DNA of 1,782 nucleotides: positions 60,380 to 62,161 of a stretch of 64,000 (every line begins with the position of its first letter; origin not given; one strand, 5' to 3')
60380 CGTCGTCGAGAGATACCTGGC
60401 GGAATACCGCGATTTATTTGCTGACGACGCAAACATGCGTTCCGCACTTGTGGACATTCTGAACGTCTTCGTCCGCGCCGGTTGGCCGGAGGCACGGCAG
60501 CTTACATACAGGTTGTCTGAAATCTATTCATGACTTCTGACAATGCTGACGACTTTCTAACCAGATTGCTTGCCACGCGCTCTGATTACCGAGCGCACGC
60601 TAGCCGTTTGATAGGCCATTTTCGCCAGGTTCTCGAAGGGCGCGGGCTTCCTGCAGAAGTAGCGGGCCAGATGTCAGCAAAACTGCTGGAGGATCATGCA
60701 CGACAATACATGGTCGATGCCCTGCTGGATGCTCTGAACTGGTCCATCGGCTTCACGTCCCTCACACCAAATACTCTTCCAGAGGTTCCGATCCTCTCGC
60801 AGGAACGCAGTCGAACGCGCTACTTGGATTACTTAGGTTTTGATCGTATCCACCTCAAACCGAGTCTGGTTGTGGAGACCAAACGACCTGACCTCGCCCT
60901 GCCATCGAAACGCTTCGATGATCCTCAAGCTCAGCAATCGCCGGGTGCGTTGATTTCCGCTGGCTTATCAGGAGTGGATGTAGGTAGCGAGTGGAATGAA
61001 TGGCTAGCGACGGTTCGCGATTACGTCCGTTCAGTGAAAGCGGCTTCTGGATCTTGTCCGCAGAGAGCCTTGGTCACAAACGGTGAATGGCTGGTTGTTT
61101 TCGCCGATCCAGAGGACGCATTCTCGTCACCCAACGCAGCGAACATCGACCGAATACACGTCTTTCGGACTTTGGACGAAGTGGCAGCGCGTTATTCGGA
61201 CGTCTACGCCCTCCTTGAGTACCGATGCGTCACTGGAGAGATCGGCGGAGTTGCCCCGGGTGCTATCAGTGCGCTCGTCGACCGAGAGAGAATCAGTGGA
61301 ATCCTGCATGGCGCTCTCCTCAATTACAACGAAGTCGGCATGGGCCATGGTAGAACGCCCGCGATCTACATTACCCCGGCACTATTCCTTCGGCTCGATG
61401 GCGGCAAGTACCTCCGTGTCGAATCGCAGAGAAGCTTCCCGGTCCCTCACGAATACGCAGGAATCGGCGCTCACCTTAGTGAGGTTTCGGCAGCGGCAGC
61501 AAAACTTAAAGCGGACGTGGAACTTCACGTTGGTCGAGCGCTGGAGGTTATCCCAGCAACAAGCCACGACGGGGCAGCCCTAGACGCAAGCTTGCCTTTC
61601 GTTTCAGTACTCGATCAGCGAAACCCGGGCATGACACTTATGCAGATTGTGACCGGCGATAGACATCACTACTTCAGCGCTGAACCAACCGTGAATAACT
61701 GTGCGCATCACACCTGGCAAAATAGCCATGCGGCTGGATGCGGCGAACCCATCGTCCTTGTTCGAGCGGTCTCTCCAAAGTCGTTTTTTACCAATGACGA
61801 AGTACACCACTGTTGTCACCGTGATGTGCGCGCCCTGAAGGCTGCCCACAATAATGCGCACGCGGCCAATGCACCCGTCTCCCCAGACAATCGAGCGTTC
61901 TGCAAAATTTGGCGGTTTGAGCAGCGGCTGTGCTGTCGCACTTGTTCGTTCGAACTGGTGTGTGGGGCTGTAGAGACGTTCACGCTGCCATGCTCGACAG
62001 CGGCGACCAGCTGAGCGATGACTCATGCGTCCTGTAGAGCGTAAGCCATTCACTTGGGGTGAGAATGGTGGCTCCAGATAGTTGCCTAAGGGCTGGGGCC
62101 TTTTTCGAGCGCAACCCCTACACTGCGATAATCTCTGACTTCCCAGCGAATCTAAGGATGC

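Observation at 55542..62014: Translationally coupled pair: giant nuclease-STAND NTPase-helical-repeat protein plus HsdR-N-like/Cys-His protein, a candidate uncharacterised anti-phage system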

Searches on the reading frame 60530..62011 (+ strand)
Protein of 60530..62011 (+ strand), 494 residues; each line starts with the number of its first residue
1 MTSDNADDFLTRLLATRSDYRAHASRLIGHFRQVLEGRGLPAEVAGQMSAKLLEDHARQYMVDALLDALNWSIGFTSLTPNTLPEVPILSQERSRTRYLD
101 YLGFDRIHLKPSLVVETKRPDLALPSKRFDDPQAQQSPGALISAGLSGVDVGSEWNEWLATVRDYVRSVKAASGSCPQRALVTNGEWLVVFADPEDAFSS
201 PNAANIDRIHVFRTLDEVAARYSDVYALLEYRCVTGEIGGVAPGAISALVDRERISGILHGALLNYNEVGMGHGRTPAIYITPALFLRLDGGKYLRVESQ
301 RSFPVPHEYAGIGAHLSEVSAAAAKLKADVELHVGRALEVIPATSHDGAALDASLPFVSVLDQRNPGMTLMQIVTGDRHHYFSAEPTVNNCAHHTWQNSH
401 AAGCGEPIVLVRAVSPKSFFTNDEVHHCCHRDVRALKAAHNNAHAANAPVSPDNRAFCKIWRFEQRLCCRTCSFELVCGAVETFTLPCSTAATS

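Call 6: search_protein_families(library=pfam, proteins=[window:60530-62011:+], max_evalue=0.1)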
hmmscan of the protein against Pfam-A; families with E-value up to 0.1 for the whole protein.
window:60530-62011:+ (494 aa): 0 families

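Call 7: search_protein_families(library=padloc, proteins=[window:60530-62011:+], max_evalue=0.1)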
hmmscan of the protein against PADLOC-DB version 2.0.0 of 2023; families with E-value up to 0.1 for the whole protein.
window:60530-62011:+ (494 aa): 4 families
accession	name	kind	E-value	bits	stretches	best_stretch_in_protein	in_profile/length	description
PDLC04703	PDC-M54B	-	8.3e-113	375.9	1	1-490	1-485/496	-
PDLC04706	PDC-M54B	-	7.7e-71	237.2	1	16-489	6-474/475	-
PDLC04704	PDC-M54B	-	5.8e-35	118.8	2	51-343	49-349/507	-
PDLC04705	PDC-M54B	-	1e-27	95.3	1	45-489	44-478/480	-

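Call 11: find_homologous_proteins(query=window:60530-62011:+)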
Query window:60530-62011:+ (494 aa): 8 proteins with E <= 0.001 among 8000 candidates.
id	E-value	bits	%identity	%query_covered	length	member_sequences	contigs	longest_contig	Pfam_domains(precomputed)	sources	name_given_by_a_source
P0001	0.0e+0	1138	100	100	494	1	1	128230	-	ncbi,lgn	-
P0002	2.5e-103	365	40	99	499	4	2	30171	-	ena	-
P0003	1.0e-95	339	38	99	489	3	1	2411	-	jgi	-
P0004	8.3e-92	327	39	99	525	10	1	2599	-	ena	-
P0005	1.6e-88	316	36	95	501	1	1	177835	-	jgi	jgi:hypothetical protein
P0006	1.2e-86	309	35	99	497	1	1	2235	-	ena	-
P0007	7.8e-80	287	35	99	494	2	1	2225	-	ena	-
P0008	1.4e-74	270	34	98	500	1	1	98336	-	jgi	jgi:hypothetical protein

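Call 13: find_encoding_contigs(protein=P0001, flank=10000, max_places=3)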
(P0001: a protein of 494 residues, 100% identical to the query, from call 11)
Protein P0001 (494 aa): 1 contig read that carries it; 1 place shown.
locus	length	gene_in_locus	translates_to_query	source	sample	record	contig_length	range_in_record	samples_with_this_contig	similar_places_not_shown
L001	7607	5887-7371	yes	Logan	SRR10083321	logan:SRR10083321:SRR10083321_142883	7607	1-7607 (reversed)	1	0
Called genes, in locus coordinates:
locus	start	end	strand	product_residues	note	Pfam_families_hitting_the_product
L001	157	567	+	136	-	PF13356:Arm-DNA-bind_3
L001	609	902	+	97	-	-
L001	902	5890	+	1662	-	-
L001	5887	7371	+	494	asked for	-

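Call 16: find_homologous_proteins(query=A1)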
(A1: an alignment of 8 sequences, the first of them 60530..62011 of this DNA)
Query A1 (8 sequences) (494 aa, profile of the alignment): 7 proteins with E <= 0.001 among 8000 candidates.
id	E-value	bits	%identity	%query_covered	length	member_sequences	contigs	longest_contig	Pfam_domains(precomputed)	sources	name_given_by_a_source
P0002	1.4e-249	847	40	99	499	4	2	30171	-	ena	-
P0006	8.7e-245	831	35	99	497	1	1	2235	-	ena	-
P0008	2.1e-240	817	34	98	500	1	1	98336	-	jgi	jgi:hypothetical protein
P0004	3.9e-240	816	39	99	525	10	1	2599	-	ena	-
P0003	1.2e-235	801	38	99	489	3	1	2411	-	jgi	-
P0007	1.7e-220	751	35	99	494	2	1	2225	-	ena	-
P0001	2.2e-194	665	100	100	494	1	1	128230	-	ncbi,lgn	-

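Call 25: search_solved_structures(query=A1, max_evalue=10)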
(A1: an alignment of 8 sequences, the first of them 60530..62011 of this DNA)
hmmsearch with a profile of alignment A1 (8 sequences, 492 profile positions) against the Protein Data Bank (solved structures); distinct sequences matched with E-value up to 10: 1.
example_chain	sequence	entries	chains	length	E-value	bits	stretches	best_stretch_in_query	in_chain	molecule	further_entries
2dnn_A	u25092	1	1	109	0.83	11.4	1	157-200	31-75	RNA-binding protein 12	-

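Call 27: search_protein_representatives(alignment_id=A1)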
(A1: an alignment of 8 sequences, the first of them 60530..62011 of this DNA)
Query: 8 sequences, 492 profile positions. Proteins with E-value up to 0.001 (for the whole library): 573; up to 1e-10: 484; up to 1e-30: 327. The best 150 are listed.
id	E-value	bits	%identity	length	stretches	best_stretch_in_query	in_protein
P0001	6.9e-195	664.8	-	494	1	3-491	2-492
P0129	2.2e-190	650.0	-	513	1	2-489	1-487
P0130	6.4e-186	635.3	-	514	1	1-491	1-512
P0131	6.2e-185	632.0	-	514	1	1-489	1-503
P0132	1.1e-177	608.1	-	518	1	1-490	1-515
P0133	9.2e-173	591.9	-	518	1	1-488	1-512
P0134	3.3e-171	586.7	-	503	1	1-489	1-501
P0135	1.3e-170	584.8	-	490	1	1-489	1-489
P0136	4.1e-166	569.9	-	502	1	1-489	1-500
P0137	6.8e-166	569.2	-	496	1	1-488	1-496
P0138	5.4e-164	562.9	-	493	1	2-490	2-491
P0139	7.2e-162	555.9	-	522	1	1-489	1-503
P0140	1.7e-161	554.7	-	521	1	1-491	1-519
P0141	2.3e-159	547.7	-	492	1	3-489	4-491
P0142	5.5e-159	546.4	-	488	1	1-489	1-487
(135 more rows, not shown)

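Call 32: find_encoding_contigs(protein=P0005, flank=10000, max_places=2)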
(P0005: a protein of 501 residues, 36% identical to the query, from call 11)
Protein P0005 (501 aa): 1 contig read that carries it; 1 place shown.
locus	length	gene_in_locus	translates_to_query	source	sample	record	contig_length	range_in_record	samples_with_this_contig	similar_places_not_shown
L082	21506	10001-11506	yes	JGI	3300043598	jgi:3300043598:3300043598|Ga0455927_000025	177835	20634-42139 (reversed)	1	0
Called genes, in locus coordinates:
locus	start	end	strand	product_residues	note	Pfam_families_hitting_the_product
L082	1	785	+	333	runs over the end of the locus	PF13407:Peripla_BP_4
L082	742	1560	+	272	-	-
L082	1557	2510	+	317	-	PF01408:GFO_IDH_MocA, PF22725:GFO_IDH_MocA_C3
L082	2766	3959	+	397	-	PF04055:Radical_SAM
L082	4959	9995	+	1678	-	PF24883:NPHP3_N (faint)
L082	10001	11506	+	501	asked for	-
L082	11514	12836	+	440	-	-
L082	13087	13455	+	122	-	PF10045:DUF2280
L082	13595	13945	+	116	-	-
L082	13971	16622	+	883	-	-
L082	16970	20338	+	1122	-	PF13091:PLDc_2 (weak), PF00176:SNF2-rel_dom (weak), PF04851:ResIII (faint), PF00270:DEAD (weak), PF00271:Helicase_C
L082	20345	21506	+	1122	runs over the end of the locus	PF20473:MmeI_Mtase, PF07669:Eco57I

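Call 33: find_encoding_contigs(protein=P0008, flank=10000, max_places=2)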
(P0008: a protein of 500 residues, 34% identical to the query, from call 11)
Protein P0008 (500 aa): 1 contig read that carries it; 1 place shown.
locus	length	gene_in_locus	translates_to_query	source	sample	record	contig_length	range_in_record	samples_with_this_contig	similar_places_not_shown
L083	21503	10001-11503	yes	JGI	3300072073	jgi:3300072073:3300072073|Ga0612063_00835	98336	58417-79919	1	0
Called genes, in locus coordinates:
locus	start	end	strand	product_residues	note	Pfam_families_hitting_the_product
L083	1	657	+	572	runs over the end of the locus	PF05226:CHASE2, PF00211:Guanylate_cyc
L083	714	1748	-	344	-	PF23381:Beta-prop_IFT122_1st (weak), PF25174:Beta-prop_THOC3 (weak)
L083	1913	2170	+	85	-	-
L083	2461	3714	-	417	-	PF00872:Transposase_mut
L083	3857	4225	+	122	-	PF07087:DUF1353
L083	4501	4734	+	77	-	-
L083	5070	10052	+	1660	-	-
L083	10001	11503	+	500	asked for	-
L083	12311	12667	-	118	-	-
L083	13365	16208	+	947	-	PF23381:Beta-prop_IFT122_1st, PF23414:Beta-prop_EML_2, PF24782:WD40_MABP1-WDR62_2nd, PF24805:EIF3I, PF24807:WD40_CDC20-Fz, PF24814:WD40_Prp19, PF24817:WD40_WDHD1_1st, PF25171:Beta-prop_WDR36-Utp21_1st, +34 more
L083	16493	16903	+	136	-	-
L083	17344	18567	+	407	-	PF00872:Transposase_mut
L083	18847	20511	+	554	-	PF00665:rve (weak), PF22483:Mu-transpos_C_2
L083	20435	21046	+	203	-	PF01695:IstB_IS21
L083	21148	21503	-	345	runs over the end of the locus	PF05598:DUF772, PF01609:DDE_Tnp_1, PF13359:DDE_Tnp_4, PF13612:DDE_Tnp_1_3, PF13751:DDE_Tnp_1_6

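Call 37: search_protein_families(library=pfam, alignment_id=A1, max_evalue=5)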
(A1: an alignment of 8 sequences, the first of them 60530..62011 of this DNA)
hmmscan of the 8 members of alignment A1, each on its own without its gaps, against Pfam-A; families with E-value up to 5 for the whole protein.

A. member 1, window:60530-62011:+ (494 aa): 0 families

B. families by the number of members that match (of 8 scanned): 4 families
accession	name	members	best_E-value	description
PF22040.1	U9-ORF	1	0.057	Secreted glycosylated protein U9-ORF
PF04313.20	HSDR_N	1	0.084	Type I restriction enzyme R protein N terminus (HSDR_N)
PF03598.20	CdhC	1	0.11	CO dehydrogenase/acetyl-CoA synthase complex beta subunit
PF01335.27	DED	1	0.14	Death effector domain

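Call 44: predict_structure(alignment_id=A1)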
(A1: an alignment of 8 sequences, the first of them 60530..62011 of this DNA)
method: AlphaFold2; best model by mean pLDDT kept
length: 494 residues; sequences in the alignment: 8
mean_pLDDT: 59.7   pTM: 0.51
mean pLDDT of the five models: 59.7, 58.8, 58.1, 55.5, 54.4
residues with pLDDT >= 90: 28; 70-90: 198; 50-70: 85; < 50: 183
segments of 3 or more residues with pLDDT < 50: 1-4, 76-79, 129-134, 264-277, 343-494
pLDDT, mean of each block of 10 residues (from residue 1): 58 79 72 73 72 68 80 56 78 81 71 82 67 64 87 86 90 84 88 87 84 87 83 58 70 74 48 48 67 63 64 69 84 86 42 28 30 24 27 37 29 27 28 32 24 27 26 25 23 25
secondary structure, 60 per line:
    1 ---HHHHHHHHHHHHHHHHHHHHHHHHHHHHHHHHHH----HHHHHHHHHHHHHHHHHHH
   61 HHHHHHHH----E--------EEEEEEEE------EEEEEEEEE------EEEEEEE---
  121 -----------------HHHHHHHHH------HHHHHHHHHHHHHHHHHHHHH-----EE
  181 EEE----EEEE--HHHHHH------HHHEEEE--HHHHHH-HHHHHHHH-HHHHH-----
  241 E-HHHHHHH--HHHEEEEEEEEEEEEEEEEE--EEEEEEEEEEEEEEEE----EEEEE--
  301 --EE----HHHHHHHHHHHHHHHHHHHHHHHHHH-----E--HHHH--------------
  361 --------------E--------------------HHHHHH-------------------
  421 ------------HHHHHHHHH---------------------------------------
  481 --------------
elements in order: H4-37 H42-68 E82-89 E96-104 E111-117 H138-146 H153-173 E179-183 E188-191 H194-199 E209-212 H215-220 H222-229 H231-235 H243-249 E255-271 E274-289 E294-298 H309-334 H343-346 H396-401 H433-441

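Call 47: fold_search(model_id=the predicted structure, library=pdb)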
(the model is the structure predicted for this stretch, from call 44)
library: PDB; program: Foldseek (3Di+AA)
matches with E <= 10: 640; with E <= 0.001: 0
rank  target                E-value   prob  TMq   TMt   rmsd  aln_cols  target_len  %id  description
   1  5zyt_A                2.5e-02  0.51  0.15  0.28  15.3       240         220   12  Crystal structure of human MGME1 with 3' overhang double strand DNA3 (released 2018-09-19)
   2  9r2r_A                5.9e-02  0.20  0.10  0.25  16.8       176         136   14  De novo designed M7 protein fold (released 2025-05-14)
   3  3ijm_B                8.3e-02  0.69  0.15  0.37   7.1       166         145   12  The structure of a restriction endonuclease-like fold superfamily protein from Spirosoma linguale. (released 2009-09-22)
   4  5xs0_B                1.3e-01  0.28  0.12  0.26  12.4       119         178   12  Structure of a ssDNA bound to the outer DNA binding site of RAD52 (released 2018-04-25)
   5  8rj3_H                1.3e-01  0.21  0.10  0.29   9.8        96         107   18  Human RAD52 open ring conformation (released 2024-04-24)
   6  7lo5_B                1.7e-01  0.57  0.16  0.09   8.4       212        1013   11  cryoEM structure DrdV-DNA complex (released 2021-03-17)
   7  5xrz_A                2.1e-01  0.38  0.12  0.25   5.8        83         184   13  Structure of a ssDNA bound to the inner DNA binding site of RAD52 (released 2018-04-25)
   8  9kn3_B                2.2e-01  0.33  0.11  0.27   7.5        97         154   14  Cryo-EM structure of LptDEM complex from Escherichia coli (released 2025-07-23)
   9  5ixm_F                2.2e-01  0.28  0.11  0.27   7.9        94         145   15  The LPS Transporter LptDE from Yersinia pestis, core complex (released 2016-05-18)
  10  6xg8_A                2.2e-01  0.08  0.12  0.13  21.7       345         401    9  ISCth4 transposase, pre-cleaved complex, PCC (released 2020-10-14)
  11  4rh8_A                2.6e-01  0.21  0.10  0.27   9.3        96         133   11  Crystal structure of the outer membrane lipopolysaccharide transport protein LptE (RlpB) from Escherichia coli in the  (released 2015-11-11)
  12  8rjw_E                2.8e-01  0.28  0.10  0.23   5.8        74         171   14  Human RAD52 open ring - ssDNA complex (released 2024-04-24)
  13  3ijm_A                3.0e-01  0.38  0.14  0.35   7.3       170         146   13  The structure of a restriction endonuclease-like fold superfamily protein from Spirosoma linguale. (released 2009-09-22)
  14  9q8n_B                3.0e-01  0.18  0.10  0.22   6.2        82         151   13  Cryo-EM structure of Shigella flexneri LptDE bound by a Bicyclic peptide molecule (Compound 16) (released 2025-10-15)
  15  9rpt_B                3.1e-01  0.25  0.11  0.25   5.9        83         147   13  Cryo-EM structure of the open state of Shigella flexneri LptDE bound by the RBP of Oekolampad phage (released 2025-12-10)
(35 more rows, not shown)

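Call 49: search_protein_families(library=ncbifam, proteins=[window:60530-62011:+], max_evalue=0.1)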
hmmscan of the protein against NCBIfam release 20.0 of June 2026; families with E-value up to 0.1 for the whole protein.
window:60530-62011:+ (494 aa): 0 families

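Call 54: find_related_loci(query=A1, collection=metagenome_contigs, flank=7000)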
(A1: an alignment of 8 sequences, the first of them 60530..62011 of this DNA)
Query A1 (494 aa) in metagenome_contigs; peptide patterns used: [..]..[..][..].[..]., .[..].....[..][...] (x = any residue, [..] = any of these).
323 stretches matched a pattern; 80 encode a relative of the query (tblastn E <= 1e-3); 79 distinct loci.
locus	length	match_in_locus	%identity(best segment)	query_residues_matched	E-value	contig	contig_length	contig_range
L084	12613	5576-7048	40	5-494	7e-109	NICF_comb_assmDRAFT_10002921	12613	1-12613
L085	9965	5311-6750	38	5-488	7e-104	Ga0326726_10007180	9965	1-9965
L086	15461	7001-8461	39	5-494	8e-101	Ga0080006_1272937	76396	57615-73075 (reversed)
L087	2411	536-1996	38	1-489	3e-105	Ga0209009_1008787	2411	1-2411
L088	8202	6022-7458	40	5-488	1e-100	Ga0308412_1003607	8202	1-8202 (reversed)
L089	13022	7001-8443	37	5-489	5e-100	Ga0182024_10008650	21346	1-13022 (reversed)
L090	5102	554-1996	39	5-488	2e-98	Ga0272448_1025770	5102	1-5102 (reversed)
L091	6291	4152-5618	39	5-493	4e-98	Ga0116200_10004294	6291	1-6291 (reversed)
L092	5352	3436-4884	37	5-488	5e-97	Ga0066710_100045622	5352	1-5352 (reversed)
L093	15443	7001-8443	39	5-492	6e-96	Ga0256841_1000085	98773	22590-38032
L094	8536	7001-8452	38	5-489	4e-96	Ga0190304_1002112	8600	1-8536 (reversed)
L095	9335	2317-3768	38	5-489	4e-96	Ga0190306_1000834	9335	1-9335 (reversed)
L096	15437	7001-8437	38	5-488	2e-95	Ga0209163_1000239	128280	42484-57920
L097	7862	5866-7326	37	5-489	2e-94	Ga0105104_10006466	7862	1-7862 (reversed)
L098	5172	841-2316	38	5-488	3e-94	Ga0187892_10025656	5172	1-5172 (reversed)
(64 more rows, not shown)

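Call 55: find_related_loci(query=A1, collection=viral_contigs, flank=7000)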
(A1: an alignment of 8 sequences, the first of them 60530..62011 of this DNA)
Query A1 (494 aa) in viral_contigs; peptide patterns used: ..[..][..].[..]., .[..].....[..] (x = any residue, [..] = any of these).
234 stretches matched a pattern, but none encodes a relative of the query by tblastn (E <= 1e-3).

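Call 62: list_cluster_members(proteins=[P0001, P0009])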
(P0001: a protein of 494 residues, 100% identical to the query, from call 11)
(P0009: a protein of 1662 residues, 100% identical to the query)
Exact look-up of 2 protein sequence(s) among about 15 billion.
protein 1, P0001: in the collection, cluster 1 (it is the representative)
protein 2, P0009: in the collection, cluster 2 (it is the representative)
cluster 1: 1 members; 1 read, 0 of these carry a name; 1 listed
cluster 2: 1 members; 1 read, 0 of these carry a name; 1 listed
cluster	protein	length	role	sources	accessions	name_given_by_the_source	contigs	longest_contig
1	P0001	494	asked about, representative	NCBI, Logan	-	-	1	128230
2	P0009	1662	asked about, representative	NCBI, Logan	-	-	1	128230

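Call 85: search_dna_similar(query=window:60530-62011:+, collection=plasmids, mode=protein, max_rows=15)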
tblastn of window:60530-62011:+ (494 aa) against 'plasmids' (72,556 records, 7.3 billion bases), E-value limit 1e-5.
Records with a match: 3; places in all: 3; records where one place covers at least 80% of the query: 3.
Best place of each record, by identity: <60% 3.
By first word of the organism name: Rhizobium 2; Sphingobium 1.
By predicted mobility (MOB-suite, as given by PLSDB): conjugative 2; non-mobilizable 1.
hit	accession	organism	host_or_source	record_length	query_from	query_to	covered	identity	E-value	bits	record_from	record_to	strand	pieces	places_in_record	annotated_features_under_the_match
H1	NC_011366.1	Rhizobium leguminosarum bv. trifolii WSM2304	-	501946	3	490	99%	23.6%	3e-16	90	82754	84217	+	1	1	hypothetical protein | ATP-binding protein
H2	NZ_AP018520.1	Sphingobium sp. YG1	-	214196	43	490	91%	24.9%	7e-23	110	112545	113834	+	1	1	hypothetical protein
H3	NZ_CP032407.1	Rhizobium rosettiformans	Isolation,ex cyanobacteria field sample ...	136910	54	490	88%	24.8%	2e-25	118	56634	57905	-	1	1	hypothetical protein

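Call 87: get_annotated_region(hit=H1, flank=9000)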
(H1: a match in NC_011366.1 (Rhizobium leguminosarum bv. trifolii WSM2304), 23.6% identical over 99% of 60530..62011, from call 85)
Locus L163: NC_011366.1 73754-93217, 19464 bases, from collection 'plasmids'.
description: Rhizobium leguminosarum bv. trifolii WSM2304 plasmid pRLG202, complete sequence
organism: Rhizobium leguminosarum bv. trifolii WSM2304 (NCBI taxid 395492)
taxonomy: Bacteria; Pseudomonadota; Alphaproteobacteria; Hyphomicrobiales; Rhizobiaceae; Rhizobium; Rhizobium leguminosarum; Rhizobium leguminosarum bv. trifolii WSM2304
host: -; source: -; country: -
typing (MOB-suite, as given by PLSDB): non-mobilizable
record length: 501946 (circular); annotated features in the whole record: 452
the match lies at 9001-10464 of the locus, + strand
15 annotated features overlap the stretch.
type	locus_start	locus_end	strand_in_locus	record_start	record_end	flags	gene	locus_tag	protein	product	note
CDS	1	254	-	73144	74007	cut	-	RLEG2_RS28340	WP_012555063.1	MurR/RpiR family transcriptional regulator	GO:0006355 - regulation of DNA-templated transcription [Evidence IEA]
CDS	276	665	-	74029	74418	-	-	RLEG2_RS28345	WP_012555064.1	RidA family protein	-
CDS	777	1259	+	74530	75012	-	-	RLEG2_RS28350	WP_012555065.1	hypothetical protein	-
CDS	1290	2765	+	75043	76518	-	-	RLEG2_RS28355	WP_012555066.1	M81 family metallopeptidase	-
CDS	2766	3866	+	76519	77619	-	-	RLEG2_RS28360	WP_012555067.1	D-TA family PLP-dependent enzyme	-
CDS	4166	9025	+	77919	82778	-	-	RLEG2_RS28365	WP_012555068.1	ATP-binding protein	-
CDS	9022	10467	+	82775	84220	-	-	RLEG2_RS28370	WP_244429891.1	hypothetical protein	-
CDS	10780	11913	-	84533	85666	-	ugpC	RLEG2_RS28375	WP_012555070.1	sn-glycerol-3-phosphate ABC transporter ATP-binding protein UgpC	-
CDS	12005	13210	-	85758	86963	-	-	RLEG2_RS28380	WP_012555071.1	ABC transporter substrate-binding protein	-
CDS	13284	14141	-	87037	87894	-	-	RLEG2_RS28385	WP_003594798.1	carbohydrate ABC transporter permease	GO:0008643 - carbohydrate transport [Evidence IEA]; GO:0055085 - transmembrane transport [Evidence IEA]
CDS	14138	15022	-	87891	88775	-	-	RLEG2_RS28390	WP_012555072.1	sugar ABC transporter permease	-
CDS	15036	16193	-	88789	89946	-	-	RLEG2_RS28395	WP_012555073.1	Gfo/Idh/MocA family oxidoreductase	-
CDS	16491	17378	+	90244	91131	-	yghX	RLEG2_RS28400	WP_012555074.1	YghX family hydrolase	-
CDS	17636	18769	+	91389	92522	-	-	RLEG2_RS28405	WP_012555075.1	transporter substrate-binding domain-containing protein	-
CDS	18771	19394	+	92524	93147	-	-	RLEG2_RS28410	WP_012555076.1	ANTAR domain-containing protein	-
